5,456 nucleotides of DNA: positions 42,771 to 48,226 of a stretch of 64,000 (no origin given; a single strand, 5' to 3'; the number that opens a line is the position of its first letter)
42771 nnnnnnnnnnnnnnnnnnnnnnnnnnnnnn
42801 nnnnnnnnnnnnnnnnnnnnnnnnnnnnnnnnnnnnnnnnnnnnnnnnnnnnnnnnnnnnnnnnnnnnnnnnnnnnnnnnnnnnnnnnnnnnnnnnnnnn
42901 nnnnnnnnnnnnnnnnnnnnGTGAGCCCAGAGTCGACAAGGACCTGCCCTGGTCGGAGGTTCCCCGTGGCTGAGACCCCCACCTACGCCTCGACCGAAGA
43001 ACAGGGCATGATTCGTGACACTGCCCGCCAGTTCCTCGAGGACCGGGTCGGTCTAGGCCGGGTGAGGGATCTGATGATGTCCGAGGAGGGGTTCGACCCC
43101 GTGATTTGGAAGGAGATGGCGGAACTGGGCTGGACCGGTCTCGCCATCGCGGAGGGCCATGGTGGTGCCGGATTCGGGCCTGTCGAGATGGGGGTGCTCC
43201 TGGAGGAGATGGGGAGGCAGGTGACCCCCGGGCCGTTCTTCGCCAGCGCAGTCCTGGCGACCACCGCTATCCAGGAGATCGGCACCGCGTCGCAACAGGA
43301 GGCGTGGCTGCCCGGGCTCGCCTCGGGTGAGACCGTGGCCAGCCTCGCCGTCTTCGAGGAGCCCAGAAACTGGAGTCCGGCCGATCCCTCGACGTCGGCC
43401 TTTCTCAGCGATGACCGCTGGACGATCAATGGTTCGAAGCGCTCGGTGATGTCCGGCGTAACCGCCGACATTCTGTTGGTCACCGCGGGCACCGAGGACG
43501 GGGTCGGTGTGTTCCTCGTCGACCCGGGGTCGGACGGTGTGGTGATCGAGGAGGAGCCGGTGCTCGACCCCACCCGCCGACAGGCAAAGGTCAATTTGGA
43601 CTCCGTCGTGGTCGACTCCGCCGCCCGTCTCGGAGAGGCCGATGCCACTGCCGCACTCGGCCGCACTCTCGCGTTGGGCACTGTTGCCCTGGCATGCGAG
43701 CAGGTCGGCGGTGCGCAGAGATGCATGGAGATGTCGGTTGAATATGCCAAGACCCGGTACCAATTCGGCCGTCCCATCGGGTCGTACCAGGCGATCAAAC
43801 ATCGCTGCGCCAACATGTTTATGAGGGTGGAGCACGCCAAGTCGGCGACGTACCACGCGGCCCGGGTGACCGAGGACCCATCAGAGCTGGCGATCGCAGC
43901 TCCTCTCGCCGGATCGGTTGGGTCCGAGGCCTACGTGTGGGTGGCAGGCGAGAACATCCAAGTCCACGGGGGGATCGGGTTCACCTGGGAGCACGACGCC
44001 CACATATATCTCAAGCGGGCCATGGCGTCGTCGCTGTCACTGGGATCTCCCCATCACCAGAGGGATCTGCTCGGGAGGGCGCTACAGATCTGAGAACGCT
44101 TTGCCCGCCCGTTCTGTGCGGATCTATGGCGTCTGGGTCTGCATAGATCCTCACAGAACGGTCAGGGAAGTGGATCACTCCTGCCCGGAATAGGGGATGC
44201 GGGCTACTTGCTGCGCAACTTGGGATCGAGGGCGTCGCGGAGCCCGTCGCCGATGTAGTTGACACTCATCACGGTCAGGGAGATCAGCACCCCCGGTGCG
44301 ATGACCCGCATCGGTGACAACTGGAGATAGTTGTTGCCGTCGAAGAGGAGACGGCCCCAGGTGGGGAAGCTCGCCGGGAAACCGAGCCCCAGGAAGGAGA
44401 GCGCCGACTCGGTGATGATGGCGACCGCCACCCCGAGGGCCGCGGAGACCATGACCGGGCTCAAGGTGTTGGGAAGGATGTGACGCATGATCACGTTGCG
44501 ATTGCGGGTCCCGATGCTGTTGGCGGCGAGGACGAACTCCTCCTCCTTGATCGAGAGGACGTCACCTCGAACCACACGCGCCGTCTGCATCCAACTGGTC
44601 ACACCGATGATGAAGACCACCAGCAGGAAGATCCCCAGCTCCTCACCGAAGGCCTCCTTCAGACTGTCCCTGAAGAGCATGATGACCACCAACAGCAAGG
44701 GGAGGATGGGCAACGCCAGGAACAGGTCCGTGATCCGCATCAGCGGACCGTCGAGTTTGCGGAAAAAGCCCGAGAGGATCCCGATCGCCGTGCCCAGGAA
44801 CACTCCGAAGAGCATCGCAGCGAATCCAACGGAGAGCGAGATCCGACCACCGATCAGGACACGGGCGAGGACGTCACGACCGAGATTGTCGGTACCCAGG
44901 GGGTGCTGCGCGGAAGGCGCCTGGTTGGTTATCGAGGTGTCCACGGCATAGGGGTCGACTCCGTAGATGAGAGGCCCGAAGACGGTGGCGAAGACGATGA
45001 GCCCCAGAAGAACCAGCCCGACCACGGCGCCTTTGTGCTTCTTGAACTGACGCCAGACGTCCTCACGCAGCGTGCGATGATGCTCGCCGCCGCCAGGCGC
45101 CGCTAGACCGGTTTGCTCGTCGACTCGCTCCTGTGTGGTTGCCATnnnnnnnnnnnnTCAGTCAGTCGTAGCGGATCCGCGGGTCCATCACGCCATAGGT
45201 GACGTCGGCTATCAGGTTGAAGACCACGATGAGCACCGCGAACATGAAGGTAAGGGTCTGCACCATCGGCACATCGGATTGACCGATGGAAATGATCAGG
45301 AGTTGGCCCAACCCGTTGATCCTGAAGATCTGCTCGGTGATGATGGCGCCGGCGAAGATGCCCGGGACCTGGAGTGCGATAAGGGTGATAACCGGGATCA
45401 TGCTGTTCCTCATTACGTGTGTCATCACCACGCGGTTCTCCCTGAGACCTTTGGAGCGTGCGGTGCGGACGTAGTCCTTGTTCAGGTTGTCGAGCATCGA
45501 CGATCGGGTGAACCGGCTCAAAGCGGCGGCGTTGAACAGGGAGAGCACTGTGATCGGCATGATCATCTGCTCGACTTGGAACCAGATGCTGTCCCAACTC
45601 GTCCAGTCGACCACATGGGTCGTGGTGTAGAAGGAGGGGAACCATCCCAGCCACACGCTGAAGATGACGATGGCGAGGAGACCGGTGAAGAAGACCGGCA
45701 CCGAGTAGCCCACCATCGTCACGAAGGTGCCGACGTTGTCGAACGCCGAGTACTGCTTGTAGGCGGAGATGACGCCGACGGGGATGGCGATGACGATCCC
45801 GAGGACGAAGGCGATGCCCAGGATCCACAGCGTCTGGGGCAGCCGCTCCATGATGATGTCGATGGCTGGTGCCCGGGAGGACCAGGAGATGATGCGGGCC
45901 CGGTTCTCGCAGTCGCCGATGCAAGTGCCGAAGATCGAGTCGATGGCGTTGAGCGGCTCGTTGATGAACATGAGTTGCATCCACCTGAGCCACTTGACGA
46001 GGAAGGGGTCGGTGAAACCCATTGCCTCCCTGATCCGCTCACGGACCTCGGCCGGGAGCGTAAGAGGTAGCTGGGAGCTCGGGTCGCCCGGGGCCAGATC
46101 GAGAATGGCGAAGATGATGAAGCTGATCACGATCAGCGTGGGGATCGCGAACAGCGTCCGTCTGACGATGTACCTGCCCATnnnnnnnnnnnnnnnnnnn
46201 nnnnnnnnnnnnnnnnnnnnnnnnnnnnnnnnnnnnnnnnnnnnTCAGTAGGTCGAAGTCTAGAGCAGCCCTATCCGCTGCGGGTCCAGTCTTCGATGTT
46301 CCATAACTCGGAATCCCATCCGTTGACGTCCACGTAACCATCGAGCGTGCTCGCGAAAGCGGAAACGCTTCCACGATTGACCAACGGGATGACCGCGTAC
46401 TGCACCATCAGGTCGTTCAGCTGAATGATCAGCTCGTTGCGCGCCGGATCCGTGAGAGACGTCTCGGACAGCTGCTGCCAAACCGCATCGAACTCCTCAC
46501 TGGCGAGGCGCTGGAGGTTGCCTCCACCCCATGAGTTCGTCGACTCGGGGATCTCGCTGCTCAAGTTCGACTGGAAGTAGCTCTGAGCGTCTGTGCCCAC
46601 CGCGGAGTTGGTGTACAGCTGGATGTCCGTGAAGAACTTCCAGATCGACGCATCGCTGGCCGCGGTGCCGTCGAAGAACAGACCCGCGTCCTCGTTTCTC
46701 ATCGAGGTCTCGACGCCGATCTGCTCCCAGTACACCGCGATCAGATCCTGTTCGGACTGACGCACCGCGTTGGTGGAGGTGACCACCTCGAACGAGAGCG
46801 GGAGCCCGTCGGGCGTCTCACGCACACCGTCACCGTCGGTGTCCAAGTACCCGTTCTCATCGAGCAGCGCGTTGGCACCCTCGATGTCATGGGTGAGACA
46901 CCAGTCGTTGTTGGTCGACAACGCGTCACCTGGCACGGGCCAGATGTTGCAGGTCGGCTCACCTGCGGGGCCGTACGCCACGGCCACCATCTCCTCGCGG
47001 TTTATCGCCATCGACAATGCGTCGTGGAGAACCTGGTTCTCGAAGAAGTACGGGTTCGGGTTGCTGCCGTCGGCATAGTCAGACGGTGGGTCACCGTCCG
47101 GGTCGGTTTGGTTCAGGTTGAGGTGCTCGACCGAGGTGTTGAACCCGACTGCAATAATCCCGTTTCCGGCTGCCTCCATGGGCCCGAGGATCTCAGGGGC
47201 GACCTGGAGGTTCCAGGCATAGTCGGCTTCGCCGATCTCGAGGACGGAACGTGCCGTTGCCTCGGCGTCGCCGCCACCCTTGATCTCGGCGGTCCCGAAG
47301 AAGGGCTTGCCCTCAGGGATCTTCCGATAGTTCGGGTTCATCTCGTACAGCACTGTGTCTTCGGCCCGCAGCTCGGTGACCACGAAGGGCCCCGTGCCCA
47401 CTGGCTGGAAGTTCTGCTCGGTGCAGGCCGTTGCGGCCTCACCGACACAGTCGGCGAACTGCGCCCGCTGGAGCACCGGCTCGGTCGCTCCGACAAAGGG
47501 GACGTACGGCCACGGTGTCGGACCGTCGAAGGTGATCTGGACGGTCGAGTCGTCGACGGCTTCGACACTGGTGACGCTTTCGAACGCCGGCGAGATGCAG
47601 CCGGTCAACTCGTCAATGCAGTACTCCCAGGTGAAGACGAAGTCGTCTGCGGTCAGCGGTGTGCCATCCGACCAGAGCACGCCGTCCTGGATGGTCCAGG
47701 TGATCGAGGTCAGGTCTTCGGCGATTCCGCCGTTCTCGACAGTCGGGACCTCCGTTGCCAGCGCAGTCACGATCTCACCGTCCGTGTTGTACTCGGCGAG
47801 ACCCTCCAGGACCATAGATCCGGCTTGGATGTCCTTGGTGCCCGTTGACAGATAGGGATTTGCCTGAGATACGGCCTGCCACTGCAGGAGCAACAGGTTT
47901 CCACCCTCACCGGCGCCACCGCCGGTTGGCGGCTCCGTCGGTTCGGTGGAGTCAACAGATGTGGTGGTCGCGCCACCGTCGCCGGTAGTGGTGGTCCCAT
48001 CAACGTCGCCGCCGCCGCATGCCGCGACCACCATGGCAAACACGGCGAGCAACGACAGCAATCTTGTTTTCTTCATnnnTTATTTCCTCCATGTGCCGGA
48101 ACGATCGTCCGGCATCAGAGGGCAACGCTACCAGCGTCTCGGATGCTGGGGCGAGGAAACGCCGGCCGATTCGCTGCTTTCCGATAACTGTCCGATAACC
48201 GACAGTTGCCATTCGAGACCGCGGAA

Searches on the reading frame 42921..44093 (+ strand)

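Call 8: search_protein_families(library=pfam, proteins=[window:42921-44093:+], max_evalue=0.01)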
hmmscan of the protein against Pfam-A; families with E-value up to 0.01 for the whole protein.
window:42921-44093:+ (390 aa): 4 families
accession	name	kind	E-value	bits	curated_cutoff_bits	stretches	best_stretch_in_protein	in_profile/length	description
PF00441.29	Acyl-CoA_dh_1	-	4.1e-25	89.1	22.4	1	248-388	9-149/150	Acyl-CoA dehydrogenase, C-terminal domain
PF02771.21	Acyl-CoA_dh_N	-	5.7e-25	88.3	22.9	1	25-137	1-113/113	Acyl-CoA dehydrogenase, N-terminal domain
PF02770.24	Acyl-CoA_dh_M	-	3.6e-07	30.7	33.3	1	154-212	14-78/97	Acyl-CoA dehydrogenase, middle domain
PF08028.16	Acyl-CoA_dh_2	-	4.6e-05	24.1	22.7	1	257-320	3-72/134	Acyl-CoA dehydrogenase, C-terminal domain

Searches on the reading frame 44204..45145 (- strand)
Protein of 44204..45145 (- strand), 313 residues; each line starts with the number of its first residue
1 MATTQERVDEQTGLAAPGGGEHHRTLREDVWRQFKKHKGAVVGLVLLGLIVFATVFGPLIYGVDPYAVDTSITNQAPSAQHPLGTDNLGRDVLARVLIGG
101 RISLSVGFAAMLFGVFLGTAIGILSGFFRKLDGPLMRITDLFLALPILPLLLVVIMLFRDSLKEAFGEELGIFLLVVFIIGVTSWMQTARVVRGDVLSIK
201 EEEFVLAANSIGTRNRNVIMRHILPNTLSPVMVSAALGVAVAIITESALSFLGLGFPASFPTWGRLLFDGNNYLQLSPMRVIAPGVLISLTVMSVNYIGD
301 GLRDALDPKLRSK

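Call 8: search_protein_families(library=pfam, proteins=[window:44204-45145:-], max_evalue=0.01)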
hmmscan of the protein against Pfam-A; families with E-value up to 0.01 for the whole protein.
window:44204-45145:- (313 aa): 2 families
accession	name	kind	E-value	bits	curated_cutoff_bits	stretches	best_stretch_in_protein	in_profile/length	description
PF00528.27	BPD_transp_1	-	3.9e-28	98.8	26.4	1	118-311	1-183/184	Binding-protein-dependent transport system inner membrane component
PF12911.12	OppC_N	-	1.9e-15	56.9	23.9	1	26-77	2-53/53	N-terminal TM domain of oligopeptide transport permease C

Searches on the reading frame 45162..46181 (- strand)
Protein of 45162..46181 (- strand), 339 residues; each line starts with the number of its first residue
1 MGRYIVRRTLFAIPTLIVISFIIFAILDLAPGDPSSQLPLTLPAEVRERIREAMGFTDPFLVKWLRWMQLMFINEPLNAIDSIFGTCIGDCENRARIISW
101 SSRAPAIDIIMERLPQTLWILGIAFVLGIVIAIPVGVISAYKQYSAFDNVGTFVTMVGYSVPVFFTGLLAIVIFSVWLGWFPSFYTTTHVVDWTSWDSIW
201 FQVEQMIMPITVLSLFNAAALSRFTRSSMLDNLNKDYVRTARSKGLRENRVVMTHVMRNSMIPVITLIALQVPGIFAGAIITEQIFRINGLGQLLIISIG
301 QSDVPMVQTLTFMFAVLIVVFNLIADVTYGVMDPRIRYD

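Call 8: search_protein_families(library=pfam, proteins=[window:45162-46181:-], max_evalue=0.01)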
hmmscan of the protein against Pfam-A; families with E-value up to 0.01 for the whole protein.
window:45162-46181:- (339 aa): 2 families
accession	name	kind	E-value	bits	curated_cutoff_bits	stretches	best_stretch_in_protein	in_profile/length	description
PF00528.27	BPD_transp_1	-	1.8e-38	132.5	26.4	1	132-337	1-183/184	Binding-protein-dependent transport system inner membrane component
PF19300.4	BPD_transp_1_N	-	1.3e-12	48.3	23.8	1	1-118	1-111/114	Binding-prot-dependent transport system membrane comp, N-term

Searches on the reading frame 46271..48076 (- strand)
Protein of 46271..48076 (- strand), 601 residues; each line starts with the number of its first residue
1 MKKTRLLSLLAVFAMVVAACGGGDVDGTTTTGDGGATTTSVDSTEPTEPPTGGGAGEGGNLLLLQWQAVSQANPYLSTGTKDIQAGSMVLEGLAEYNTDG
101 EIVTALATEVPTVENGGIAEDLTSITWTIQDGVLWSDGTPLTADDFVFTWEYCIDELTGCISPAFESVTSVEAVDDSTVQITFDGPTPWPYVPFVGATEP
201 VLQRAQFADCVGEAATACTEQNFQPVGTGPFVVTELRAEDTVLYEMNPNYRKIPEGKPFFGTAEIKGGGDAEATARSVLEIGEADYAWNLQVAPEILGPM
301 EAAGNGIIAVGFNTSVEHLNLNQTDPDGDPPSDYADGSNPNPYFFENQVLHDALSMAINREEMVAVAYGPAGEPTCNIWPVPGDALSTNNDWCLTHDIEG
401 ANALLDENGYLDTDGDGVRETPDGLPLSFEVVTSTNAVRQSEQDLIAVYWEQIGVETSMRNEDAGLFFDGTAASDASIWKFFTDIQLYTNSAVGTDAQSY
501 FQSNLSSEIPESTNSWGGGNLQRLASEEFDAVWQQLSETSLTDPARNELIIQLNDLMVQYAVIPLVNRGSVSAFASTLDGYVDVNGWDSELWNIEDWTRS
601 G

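Call 7: search_protein_families(library=pfam, proteins=[window:46271-48076:-], max_evalue=0.01)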
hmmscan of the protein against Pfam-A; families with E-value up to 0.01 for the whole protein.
window:46271-48076:- (601 aa): 2 families
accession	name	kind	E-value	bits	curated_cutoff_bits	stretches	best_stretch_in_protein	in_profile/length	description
PF00496.27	SBP_bac_5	-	2.6e-54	185.2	32.4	1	102-506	2-362/368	Bacterial extracellular solute-binding proteins, family 5 Middle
PF21827.1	New_glue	-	0.0059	16.8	31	1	1-48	1-46/94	New glue protein family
